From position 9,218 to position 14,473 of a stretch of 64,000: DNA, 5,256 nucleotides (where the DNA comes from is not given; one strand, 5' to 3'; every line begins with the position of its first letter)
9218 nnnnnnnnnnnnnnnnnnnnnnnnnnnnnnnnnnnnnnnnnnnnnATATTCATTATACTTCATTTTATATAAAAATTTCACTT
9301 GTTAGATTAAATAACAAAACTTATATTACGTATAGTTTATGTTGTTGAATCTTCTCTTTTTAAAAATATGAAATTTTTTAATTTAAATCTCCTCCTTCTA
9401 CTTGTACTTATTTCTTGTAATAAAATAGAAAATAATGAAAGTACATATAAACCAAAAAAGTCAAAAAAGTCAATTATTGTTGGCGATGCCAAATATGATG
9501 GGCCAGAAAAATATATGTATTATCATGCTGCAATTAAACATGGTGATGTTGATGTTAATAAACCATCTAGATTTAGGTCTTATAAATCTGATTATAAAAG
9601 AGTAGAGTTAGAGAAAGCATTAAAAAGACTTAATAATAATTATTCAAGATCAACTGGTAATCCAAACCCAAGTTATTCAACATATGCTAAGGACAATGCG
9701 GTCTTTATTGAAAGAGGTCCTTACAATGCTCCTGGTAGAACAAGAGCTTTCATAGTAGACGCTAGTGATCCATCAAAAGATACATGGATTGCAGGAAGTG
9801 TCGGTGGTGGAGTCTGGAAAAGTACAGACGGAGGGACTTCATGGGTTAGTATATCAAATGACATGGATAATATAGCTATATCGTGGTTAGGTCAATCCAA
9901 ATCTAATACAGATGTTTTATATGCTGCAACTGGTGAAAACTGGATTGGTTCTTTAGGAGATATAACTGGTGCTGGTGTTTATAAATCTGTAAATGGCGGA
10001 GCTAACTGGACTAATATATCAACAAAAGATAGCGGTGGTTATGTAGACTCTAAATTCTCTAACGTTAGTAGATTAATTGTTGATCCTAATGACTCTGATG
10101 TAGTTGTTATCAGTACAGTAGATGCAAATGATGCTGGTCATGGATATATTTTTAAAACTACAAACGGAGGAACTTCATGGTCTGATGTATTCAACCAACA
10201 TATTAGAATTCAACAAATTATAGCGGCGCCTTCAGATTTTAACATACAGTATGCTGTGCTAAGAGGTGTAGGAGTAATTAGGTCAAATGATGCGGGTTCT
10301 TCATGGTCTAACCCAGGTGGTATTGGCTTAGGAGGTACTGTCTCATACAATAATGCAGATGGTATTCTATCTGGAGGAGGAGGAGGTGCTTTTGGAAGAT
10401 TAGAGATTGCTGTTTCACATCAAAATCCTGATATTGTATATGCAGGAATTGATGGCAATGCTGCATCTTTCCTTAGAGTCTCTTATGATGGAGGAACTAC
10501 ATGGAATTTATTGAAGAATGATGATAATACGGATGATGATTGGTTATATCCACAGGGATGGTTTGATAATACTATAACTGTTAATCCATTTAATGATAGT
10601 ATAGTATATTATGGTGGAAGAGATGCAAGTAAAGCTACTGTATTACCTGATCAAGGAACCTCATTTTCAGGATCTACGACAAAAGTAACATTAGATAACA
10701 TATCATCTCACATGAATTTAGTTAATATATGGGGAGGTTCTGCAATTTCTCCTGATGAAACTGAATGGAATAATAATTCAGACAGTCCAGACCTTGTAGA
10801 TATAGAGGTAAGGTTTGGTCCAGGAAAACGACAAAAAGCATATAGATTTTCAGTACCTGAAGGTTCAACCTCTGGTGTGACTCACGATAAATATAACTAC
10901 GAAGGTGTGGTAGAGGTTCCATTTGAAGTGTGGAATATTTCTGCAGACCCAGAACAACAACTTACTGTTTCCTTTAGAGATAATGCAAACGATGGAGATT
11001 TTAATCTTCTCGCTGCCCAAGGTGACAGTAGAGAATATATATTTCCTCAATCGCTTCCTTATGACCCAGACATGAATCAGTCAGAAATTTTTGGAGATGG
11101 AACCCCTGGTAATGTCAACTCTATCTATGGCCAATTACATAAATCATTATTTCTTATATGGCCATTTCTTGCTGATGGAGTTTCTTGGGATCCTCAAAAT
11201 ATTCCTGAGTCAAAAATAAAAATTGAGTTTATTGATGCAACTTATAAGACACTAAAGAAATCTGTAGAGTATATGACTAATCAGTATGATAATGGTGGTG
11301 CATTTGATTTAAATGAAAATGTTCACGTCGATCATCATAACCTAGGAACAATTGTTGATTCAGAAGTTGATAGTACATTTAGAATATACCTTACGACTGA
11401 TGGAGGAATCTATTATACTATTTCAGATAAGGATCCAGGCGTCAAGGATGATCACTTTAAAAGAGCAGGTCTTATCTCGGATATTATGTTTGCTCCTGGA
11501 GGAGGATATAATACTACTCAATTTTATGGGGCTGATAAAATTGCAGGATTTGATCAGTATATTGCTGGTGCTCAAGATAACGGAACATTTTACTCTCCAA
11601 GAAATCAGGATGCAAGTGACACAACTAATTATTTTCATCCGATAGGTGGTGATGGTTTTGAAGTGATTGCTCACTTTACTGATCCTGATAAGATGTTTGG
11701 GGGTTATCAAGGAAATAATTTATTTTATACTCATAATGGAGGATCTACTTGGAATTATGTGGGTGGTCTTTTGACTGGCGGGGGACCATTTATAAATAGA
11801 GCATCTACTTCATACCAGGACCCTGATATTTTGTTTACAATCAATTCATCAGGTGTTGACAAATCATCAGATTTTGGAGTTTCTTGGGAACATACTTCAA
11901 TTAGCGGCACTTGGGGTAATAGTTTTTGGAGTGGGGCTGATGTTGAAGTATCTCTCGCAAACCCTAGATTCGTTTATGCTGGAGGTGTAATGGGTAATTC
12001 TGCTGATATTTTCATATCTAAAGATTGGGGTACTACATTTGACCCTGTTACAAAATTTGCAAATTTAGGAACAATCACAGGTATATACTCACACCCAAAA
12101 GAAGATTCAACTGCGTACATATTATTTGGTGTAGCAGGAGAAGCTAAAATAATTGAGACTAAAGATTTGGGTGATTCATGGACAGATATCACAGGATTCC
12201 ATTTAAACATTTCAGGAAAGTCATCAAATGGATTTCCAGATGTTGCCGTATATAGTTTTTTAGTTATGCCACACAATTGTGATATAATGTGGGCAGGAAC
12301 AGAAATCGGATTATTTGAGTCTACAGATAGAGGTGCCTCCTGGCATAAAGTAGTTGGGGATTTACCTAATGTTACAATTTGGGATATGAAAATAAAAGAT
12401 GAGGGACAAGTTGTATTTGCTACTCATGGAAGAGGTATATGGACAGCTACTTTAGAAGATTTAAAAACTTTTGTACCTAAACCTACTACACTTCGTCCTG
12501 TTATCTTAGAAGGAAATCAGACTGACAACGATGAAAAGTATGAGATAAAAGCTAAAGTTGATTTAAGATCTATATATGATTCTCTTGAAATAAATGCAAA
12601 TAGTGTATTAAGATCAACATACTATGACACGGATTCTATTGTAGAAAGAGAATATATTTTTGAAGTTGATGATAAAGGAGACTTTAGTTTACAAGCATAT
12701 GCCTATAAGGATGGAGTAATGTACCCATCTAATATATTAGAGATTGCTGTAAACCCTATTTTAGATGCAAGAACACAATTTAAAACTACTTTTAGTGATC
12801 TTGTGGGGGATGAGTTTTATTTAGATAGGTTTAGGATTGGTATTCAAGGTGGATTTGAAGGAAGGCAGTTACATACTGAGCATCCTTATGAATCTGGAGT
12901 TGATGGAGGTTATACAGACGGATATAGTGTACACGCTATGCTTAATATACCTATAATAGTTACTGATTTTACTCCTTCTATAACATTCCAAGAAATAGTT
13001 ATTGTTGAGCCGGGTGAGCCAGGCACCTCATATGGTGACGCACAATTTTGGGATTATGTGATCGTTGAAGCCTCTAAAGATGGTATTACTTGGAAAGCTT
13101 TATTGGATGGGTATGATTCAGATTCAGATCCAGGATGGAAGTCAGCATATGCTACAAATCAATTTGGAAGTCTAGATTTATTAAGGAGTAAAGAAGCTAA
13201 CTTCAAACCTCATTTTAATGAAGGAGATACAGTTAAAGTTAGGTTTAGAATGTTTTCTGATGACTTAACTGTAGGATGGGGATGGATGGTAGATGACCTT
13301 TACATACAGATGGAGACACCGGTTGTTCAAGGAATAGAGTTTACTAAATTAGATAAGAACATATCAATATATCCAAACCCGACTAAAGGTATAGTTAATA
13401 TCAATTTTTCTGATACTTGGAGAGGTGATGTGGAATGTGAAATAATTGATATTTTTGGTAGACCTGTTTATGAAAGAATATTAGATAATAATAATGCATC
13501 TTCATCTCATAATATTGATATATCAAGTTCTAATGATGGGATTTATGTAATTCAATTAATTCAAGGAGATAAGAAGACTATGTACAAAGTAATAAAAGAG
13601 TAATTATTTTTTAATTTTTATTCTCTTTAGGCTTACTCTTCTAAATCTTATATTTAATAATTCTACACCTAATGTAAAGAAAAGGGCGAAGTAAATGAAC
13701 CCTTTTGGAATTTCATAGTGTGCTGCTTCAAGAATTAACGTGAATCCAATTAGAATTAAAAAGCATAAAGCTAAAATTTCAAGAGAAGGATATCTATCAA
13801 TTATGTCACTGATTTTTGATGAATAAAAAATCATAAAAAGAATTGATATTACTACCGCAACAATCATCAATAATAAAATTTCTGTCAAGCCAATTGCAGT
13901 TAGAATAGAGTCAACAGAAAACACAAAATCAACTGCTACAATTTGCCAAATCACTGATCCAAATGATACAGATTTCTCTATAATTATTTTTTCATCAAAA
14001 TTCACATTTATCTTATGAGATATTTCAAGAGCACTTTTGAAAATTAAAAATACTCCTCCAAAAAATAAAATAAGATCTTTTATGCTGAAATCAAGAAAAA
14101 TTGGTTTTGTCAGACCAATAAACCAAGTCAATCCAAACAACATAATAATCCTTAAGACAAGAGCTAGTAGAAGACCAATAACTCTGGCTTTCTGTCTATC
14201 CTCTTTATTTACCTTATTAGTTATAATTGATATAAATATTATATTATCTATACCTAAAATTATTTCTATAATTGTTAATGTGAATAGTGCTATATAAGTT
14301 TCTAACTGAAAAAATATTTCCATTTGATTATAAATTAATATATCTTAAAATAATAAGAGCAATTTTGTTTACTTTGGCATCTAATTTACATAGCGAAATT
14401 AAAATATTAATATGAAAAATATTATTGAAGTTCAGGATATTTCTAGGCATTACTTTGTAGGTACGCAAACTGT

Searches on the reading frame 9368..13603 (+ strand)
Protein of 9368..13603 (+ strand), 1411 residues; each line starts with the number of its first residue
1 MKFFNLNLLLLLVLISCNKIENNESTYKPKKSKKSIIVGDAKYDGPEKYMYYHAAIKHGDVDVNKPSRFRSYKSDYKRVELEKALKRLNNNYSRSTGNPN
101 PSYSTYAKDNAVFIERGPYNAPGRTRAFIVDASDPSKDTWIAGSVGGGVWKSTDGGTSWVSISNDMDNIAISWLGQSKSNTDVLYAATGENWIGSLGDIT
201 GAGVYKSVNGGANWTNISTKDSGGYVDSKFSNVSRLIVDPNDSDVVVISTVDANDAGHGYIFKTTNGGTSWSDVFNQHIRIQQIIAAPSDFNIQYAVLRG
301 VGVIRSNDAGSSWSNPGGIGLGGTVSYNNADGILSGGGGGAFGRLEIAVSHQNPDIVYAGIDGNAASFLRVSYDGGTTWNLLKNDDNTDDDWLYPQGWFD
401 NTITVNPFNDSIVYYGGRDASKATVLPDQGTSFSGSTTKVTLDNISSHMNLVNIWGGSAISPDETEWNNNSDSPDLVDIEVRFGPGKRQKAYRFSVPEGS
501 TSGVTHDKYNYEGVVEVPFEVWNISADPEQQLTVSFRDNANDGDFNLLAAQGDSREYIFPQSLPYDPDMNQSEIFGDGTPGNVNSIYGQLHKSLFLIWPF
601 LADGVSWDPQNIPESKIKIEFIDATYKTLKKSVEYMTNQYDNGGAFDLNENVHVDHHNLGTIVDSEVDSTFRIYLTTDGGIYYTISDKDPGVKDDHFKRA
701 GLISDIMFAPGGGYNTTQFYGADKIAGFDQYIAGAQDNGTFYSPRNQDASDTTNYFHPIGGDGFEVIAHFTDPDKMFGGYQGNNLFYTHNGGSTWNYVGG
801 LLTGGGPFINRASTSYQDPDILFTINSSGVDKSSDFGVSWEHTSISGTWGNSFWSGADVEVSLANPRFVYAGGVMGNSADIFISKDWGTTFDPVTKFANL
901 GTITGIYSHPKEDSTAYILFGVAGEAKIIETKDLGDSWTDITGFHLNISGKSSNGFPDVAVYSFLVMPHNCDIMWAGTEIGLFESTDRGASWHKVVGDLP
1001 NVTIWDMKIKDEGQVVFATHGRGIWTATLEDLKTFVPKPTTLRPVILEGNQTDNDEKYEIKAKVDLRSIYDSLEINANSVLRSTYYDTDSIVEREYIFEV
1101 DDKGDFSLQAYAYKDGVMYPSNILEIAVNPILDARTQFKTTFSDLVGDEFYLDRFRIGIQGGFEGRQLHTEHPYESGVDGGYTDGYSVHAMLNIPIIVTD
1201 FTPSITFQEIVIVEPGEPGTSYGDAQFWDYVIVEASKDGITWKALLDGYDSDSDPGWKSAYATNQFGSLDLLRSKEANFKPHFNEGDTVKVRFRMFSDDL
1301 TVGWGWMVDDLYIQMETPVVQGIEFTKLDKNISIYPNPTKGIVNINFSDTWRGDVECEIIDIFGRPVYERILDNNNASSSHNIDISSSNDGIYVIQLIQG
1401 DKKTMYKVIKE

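Call 9: search_protein_families(library=ncbifam, proteins=[window:9368-13603:+], max_evalue=0.00001)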
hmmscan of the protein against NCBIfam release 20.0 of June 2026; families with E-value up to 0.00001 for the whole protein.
window:9368-13603:+ (1411 aa): 4 families
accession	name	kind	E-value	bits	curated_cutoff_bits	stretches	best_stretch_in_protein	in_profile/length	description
NF045728.1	glycosyl_F510_1955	equivalog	6.4e-24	84.6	175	1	920-1041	108-216/246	F510_1955 family glycosylhydrolase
NF038113.1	T9SSA_dep_M36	equivalog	2.5e-12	45.8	885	1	1324-1410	787-868/869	T9SS-dependent M36 family metallopeptidase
TIGR04183.1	Por_Secre_tail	domain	3.1e-11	43.1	23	1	1334-1411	1-72/72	T9SS type A sorting domain-containing protein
NF038112.1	myxo_dep_M36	subfamily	3.9e-06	24.3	1500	1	1221-1315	1064-1168/1604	myxosortase-dependent M36 family metallopeptidase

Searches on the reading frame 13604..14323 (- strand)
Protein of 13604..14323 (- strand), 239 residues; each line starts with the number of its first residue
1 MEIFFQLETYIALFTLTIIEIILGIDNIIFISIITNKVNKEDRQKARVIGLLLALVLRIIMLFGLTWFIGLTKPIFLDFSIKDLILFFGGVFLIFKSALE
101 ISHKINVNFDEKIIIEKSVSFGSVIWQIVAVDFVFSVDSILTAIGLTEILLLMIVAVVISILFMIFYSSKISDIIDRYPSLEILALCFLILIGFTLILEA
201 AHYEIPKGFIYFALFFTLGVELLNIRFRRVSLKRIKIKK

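Call 9: search_protein_families(library=ncbifam, proteins=[window:13604-14323:-], max_evalue=0.00001)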
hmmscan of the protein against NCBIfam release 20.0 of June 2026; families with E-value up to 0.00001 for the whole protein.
window:13604-14323:- (239 aa): 2 families
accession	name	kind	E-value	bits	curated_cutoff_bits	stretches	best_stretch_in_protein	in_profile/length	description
TIGR03716.1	R_switched_YkoY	subfamily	6.1e-21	75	138.5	1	13-205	2-185/220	integral membrane protein, YkoY family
TIGR03717.1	R_switched_YjbE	subfamily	4.2e-18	65.7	134.8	1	13-199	2-175/176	YjbE family putative metal transport protein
